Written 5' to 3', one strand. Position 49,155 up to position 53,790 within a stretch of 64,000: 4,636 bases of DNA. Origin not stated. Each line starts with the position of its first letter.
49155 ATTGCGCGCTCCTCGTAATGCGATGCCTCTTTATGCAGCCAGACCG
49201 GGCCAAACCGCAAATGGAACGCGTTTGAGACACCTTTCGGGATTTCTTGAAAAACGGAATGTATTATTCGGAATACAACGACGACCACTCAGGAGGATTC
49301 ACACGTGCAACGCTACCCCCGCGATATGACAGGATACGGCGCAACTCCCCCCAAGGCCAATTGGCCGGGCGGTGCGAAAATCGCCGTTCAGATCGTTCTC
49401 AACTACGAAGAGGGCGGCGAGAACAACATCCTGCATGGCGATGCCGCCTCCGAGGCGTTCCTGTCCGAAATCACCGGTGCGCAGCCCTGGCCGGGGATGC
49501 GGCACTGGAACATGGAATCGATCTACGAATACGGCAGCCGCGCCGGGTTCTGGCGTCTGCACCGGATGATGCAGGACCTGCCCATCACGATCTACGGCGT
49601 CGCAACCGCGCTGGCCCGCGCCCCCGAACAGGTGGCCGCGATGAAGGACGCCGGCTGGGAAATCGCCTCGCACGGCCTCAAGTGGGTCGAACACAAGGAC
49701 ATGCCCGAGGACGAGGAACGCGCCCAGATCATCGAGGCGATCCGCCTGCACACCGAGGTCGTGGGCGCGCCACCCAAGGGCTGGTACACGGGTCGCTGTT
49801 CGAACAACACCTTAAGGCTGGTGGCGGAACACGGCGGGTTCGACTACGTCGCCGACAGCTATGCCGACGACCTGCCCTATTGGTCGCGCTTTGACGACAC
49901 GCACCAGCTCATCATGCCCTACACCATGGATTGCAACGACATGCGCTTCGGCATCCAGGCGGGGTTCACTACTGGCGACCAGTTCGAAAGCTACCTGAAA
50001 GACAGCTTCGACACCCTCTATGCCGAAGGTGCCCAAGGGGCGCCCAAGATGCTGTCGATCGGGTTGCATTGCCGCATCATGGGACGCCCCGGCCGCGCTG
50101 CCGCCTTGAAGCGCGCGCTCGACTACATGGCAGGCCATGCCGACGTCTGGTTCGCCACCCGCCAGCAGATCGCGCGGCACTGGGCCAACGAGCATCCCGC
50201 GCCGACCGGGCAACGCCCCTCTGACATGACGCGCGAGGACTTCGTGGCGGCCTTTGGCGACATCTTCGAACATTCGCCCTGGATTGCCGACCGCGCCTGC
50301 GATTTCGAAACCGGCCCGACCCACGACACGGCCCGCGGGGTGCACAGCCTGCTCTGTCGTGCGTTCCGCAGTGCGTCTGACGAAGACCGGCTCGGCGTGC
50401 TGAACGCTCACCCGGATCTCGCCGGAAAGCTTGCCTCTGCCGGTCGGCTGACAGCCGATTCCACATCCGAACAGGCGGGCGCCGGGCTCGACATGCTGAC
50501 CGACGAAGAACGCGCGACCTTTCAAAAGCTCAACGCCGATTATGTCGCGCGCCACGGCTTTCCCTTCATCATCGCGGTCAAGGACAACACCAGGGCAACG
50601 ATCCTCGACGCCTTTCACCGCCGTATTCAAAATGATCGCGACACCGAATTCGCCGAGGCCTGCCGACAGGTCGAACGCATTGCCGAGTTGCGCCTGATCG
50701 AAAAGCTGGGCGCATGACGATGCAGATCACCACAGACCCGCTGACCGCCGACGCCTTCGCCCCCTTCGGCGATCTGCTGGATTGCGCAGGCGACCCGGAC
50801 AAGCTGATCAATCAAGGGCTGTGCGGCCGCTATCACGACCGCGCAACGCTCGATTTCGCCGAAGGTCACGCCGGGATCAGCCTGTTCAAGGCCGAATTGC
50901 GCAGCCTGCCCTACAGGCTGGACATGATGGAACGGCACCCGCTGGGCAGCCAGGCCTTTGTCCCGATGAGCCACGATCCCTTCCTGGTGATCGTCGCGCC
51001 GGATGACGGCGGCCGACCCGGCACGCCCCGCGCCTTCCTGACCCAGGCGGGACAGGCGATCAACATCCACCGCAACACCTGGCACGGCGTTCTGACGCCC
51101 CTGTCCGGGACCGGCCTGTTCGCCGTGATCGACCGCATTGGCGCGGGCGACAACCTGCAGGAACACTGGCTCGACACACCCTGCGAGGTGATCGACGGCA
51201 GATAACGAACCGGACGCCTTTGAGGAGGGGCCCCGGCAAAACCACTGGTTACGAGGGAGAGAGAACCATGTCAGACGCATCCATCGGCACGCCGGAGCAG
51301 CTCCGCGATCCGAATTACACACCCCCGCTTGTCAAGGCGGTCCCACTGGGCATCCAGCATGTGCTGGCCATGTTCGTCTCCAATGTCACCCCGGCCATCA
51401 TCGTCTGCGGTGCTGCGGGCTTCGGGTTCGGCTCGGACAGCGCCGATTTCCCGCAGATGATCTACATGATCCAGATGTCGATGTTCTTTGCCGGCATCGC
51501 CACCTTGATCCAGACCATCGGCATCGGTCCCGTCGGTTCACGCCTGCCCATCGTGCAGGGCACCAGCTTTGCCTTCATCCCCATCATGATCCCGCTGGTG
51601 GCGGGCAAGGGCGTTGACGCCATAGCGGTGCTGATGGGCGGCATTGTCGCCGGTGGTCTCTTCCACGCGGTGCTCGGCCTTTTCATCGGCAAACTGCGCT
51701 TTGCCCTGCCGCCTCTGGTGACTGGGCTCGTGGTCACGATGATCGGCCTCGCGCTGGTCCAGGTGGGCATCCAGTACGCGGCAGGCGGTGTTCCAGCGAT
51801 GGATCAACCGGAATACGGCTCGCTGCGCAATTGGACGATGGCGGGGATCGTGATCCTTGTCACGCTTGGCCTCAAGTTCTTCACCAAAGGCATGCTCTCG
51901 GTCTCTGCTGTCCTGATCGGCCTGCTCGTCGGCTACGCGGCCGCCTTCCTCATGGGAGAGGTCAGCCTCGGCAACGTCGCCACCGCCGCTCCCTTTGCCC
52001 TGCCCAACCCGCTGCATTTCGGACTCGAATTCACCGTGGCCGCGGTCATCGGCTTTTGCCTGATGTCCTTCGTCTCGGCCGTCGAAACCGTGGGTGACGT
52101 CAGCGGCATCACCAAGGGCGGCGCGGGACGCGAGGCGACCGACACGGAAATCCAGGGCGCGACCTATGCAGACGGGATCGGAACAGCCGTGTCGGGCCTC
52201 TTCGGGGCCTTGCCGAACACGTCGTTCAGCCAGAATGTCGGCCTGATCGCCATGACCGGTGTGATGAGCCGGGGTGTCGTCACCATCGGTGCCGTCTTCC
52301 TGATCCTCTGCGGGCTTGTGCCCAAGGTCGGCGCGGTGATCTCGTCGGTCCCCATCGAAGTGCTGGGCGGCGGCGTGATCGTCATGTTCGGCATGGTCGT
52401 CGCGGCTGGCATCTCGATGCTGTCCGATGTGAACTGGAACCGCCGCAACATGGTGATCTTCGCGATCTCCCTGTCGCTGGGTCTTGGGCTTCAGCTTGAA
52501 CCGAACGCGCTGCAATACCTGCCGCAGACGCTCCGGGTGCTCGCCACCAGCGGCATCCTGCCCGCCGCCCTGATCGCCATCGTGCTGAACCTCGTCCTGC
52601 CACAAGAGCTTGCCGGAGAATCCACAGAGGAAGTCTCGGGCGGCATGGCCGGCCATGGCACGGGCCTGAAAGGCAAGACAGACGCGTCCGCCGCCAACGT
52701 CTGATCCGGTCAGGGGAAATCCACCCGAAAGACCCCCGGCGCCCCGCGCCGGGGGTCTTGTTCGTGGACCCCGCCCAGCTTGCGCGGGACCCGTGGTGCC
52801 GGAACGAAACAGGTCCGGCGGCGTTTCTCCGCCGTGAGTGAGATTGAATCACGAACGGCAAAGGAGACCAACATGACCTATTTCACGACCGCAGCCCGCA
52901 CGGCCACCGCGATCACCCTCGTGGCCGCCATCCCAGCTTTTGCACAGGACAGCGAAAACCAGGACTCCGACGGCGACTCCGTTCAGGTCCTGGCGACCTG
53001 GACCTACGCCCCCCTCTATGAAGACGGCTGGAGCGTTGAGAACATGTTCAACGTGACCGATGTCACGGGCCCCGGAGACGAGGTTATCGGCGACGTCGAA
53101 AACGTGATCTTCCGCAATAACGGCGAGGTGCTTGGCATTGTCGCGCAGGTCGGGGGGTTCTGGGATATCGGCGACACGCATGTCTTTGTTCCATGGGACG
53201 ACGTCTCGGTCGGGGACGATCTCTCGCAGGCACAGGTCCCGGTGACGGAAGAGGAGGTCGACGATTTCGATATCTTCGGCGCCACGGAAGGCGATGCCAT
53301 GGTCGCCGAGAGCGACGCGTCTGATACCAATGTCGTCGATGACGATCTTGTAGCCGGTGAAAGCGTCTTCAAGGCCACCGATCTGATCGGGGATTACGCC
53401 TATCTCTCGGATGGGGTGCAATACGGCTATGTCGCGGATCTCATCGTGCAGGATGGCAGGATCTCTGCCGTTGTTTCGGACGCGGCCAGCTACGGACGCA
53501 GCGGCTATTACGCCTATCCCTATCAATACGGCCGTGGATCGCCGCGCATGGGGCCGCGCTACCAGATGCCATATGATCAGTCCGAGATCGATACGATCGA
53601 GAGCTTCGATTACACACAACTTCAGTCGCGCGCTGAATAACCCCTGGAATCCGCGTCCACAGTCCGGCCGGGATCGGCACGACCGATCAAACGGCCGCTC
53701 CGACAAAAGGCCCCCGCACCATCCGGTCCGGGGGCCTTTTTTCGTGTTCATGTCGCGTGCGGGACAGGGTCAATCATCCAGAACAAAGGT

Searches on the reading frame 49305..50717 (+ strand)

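Call 60: search_protein_families(library=pfam, max_evalue=0.00001, proteins=[window:49305-50717:+])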
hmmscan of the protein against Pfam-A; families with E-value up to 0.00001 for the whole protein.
window:49305-50717:+ (470 aa): 2 families
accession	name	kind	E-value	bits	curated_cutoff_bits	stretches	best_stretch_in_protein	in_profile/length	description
PF09349.15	OHCU_decarbox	-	4.2e-46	157.7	24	1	307-464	2-154/155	OHCU decarboxylase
PF01522.26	Polysacc_deac_1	-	3.2e-08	34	23.1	1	90-180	31-122/124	Polysaccharide deacetylase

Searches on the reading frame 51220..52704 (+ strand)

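Call 60: search_protein_families(library=pfam, max_evalue=0.00001, proteins=[window:51220-52704:+])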
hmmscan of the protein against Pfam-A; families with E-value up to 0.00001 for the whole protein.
window:51220-52704:+ (494 aa): 1 family
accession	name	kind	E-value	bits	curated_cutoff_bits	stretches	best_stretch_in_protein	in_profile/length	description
PF00860.26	Xan_ur_permease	-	9.8e-86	288.3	27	1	39-425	2-384/389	Permease family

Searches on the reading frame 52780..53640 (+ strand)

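Call 60: search_protein_families(library=pfam, max_evalue=0.00001, proteins=[window:52780-53640:+])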
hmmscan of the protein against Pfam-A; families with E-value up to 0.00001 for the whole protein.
window:52780-53640:+ (286 aa): 1 family
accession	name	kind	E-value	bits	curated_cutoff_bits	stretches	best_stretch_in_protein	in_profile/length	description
PF05239.21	PRC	-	2e-13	50.6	21.2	1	100-147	19-67/78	PRC-barrel domain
